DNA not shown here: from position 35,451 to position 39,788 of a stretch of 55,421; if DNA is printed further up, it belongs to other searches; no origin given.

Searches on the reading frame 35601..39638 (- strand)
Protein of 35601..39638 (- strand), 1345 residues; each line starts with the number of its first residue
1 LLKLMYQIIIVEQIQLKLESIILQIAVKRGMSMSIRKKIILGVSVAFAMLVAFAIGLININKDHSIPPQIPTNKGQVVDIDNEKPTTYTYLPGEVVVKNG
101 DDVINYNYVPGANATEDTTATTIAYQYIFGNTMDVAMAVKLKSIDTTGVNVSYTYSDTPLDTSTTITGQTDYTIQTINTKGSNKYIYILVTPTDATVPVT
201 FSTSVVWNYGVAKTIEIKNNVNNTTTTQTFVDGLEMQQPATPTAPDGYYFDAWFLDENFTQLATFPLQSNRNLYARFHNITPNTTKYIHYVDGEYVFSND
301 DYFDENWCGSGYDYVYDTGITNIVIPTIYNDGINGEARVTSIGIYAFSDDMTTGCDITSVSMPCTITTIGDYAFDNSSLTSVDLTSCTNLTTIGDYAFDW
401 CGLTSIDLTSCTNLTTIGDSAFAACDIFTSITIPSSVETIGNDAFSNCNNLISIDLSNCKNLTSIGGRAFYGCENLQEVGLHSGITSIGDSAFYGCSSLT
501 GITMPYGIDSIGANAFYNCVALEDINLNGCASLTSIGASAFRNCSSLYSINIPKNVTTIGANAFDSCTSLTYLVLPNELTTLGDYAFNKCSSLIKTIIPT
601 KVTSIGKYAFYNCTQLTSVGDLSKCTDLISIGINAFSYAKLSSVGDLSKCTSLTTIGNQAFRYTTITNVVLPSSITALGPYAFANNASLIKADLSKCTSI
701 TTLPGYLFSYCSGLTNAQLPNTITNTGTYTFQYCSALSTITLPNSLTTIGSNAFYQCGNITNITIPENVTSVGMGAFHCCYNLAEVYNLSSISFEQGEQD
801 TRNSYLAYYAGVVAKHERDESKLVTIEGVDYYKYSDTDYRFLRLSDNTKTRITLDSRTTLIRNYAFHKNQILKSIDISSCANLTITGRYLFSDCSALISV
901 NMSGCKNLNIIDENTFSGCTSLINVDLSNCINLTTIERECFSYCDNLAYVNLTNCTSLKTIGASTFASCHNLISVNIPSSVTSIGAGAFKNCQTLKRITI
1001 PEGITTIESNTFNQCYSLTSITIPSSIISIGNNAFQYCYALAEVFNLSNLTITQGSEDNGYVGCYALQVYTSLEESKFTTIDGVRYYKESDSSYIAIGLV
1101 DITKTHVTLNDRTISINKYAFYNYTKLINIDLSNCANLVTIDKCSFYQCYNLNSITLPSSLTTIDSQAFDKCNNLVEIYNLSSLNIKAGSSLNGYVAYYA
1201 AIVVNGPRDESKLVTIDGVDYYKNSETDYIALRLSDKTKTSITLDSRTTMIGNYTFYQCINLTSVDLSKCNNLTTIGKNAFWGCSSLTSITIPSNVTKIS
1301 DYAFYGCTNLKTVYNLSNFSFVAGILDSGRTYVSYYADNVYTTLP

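Call 14: search_protein_families(library=pfam, proteins=[window:35601-39638:-])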
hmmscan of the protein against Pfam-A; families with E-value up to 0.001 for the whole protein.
window:35601-39638:- (1345 aa): 5 families
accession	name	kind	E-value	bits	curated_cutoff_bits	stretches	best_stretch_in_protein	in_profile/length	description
PF13306.12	LRR_5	-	5.1e-194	634.5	27.7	9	415-547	1-126/127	BspA type Leucine rich repeat region (6 copies)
PF13855.12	LRR_8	-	1.8e-58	194.6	27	4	1246-1295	11-59/61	Leucine rich repeat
PF23952.1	LRR_EndoS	-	1.7e-12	48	27.9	0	447-555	43-116/116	Endo-beta-N-acetylglucosaminidase EndoS LRR domain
PF12799.13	LRR_4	-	6.9e-12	45.7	27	0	450-488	2-39/44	Leucine Rich repeats (2 copies)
PF09479.16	Flg_new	-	0.00019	21.9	27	1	220-275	6-64/65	Listeria-Bacteroides repeat domain (List_Bact_rpt)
